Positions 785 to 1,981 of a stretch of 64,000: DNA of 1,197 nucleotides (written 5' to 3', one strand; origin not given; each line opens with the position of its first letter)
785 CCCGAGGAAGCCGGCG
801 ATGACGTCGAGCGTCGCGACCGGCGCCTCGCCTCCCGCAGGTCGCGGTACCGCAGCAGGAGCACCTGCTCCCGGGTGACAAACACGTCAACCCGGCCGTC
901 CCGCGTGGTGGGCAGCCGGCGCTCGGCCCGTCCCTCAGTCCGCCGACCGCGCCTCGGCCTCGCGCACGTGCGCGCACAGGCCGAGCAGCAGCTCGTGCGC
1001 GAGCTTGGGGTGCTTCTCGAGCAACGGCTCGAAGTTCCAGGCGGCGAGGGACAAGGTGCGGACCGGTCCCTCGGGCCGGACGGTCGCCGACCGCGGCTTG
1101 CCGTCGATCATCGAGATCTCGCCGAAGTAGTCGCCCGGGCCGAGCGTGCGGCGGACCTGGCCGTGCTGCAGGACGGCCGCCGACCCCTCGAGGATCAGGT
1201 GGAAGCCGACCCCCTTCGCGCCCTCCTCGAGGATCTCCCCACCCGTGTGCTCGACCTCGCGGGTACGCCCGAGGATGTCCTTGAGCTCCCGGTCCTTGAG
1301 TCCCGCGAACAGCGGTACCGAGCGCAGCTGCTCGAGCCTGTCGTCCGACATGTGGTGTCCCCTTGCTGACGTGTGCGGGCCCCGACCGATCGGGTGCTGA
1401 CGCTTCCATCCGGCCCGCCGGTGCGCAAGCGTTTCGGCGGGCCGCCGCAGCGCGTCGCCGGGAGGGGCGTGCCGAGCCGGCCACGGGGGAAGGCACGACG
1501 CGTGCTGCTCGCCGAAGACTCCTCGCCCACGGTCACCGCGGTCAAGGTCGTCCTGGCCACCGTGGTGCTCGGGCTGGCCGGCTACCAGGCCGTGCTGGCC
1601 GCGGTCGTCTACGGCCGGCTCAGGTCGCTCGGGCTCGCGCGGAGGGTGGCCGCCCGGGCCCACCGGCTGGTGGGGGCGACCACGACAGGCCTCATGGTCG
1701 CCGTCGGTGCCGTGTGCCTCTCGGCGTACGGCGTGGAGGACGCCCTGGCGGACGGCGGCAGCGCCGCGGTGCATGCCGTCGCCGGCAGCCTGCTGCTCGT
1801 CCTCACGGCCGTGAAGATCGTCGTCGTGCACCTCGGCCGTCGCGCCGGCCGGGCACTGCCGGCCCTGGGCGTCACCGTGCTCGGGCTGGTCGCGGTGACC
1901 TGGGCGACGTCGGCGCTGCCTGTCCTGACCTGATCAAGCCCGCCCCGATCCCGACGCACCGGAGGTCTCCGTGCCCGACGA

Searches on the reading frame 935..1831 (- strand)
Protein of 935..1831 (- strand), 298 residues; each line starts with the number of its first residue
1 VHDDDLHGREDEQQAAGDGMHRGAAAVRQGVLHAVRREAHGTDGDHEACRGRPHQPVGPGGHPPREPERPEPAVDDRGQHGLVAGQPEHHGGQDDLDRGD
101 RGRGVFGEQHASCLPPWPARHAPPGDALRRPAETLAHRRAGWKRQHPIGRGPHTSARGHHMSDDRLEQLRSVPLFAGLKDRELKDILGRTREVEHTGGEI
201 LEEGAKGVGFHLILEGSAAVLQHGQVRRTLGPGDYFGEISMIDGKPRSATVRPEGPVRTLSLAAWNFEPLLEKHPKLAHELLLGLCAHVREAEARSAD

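Call 69: search_protein_families(library=pfam, proteins=[window:935-1831:-], max_evalue=0.00001)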
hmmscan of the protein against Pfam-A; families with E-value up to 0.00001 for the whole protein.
window:935-1831:- (298 aa): 1 family
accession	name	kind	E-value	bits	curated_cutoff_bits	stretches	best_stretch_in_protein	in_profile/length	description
PF00027.35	cNMP_binding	-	1.1e-12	48.2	27.5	1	197-274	7-89/89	Cyclic nucleotide-binding domain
